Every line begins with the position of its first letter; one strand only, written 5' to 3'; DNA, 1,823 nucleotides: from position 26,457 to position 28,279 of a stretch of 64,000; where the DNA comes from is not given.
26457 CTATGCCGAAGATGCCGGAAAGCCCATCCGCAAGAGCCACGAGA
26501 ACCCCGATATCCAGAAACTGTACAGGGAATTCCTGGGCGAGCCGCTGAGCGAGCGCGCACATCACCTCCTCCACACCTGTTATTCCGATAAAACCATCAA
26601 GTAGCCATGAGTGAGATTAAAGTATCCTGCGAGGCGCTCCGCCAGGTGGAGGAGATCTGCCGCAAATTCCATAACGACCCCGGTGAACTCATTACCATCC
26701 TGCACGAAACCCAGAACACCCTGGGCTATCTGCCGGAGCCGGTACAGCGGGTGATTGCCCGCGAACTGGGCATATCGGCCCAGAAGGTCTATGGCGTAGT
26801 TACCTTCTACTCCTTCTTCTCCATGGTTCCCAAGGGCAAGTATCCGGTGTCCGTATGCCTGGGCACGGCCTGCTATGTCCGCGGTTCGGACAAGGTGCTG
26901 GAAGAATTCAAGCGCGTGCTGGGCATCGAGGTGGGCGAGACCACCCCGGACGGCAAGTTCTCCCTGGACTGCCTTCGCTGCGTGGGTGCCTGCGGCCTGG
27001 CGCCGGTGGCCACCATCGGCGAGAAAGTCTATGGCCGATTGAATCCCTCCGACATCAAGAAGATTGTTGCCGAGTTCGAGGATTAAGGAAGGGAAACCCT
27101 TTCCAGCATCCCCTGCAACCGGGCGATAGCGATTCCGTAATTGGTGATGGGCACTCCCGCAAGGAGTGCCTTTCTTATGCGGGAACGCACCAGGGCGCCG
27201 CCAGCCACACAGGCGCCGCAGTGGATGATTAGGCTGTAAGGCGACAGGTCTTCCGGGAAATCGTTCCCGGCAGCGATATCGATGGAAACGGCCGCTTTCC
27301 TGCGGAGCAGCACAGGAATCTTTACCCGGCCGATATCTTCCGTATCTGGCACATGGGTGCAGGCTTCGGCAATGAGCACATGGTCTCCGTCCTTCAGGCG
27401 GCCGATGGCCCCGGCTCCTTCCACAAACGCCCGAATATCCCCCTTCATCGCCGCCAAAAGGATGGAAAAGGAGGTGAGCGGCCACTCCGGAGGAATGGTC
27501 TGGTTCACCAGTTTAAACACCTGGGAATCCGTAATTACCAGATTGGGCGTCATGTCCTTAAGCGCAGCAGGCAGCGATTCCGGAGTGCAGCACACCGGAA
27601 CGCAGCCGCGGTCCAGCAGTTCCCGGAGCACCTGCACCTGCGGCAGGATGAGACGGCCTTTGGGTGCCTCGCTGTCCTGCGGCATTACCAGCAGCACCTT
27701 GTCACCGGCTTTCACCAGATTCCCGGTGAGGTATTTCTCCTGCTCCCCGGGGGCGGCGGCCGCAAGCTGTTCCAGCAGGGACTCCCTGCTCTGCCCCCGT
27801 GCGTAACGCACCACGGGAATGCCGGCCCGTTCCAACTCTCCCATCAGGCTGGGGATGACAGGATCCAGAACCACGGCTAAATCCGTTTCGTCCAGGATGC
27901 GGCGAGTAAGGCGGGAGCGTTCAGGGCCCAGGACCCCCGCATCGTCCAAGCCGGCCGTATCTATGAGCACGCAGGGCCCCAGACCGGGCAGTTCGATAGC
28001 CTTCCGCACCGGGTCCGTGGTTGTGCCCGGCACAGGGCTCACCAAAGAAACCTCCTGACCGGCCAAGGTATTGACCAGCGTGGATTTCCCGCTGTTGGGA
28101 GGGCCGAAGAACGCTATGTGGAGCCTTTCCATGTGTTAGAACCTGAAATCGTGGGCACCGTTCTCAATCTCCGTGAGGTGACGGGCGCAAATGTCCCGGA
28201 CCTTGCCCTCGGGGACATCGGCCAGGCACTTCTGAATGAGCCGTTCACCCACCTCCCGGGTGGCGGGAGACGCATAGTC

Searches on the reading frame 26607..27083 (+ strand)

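Call 7: search_protein_families(library=pfam, proteins=[window:26607-27083:+], max_evalue=0.001)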
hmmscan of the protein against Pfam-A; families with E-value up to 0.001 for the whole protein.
window:26607-27083:+ (159 aa): 1 family
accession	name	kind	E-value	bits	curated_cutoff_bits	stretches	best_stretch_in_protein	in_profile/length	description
PF01257.25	2Fe-2S_thioredx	-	2.5e-50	170.5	24.8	1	14-157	1-144/145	Thioredoxin-like [2Fe-2S] ferredoxin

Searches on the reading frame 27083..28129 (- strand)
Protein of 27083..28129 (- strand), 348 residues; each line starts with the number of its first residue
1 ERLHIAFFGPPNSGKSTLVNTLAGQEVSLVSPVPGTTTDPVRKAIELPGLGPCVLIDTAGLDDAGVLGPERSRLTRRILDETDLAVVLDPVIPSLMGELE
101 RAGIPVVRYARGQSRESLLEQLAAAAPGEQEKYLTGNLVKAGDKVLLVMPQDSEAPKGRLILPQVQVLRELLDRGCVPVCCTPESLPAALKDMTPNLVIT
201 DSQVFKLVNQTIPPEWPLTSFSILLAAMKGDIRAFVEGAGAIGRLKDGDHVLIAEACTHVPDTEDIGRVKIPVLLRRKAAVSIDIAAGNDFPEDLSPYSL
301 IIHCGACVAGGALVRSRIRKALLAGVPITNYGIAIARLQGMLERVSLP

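Call 7: search_protein_families(library=pfam, proteins=[window:27083-28129:-], max_evalue=0.001)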
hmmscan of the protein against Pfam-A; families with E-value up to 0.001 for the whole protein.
window:27083-28129:- (348 aa): 5 families
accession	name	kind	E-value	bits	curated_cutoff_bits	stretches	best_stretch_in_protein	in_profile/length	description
PF18128.7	HydF_dimer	-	3.9e-36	123.6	23.4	1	134-230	1-99/99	Hydrogen maturase F dimerization domain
PF18133.7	HydF_tetramer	-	5.1e-36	123.5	22.6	1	234-345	2-115/118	Hydrogen maturase F tetramerization domain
PF01926.29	MMR_HSR1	-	3.8e-16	59.6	21.9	1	4-86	1-80/113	50S ribosome-binding GTPase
PF02421.24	FeoB_N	-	3.6e-06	27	27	1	4-65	2-61/156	Ferrous iron transport protein B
PF00350.29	Dynamin_N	-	1.2e-05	25.8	27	1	5-37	1-33/168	Dynamin family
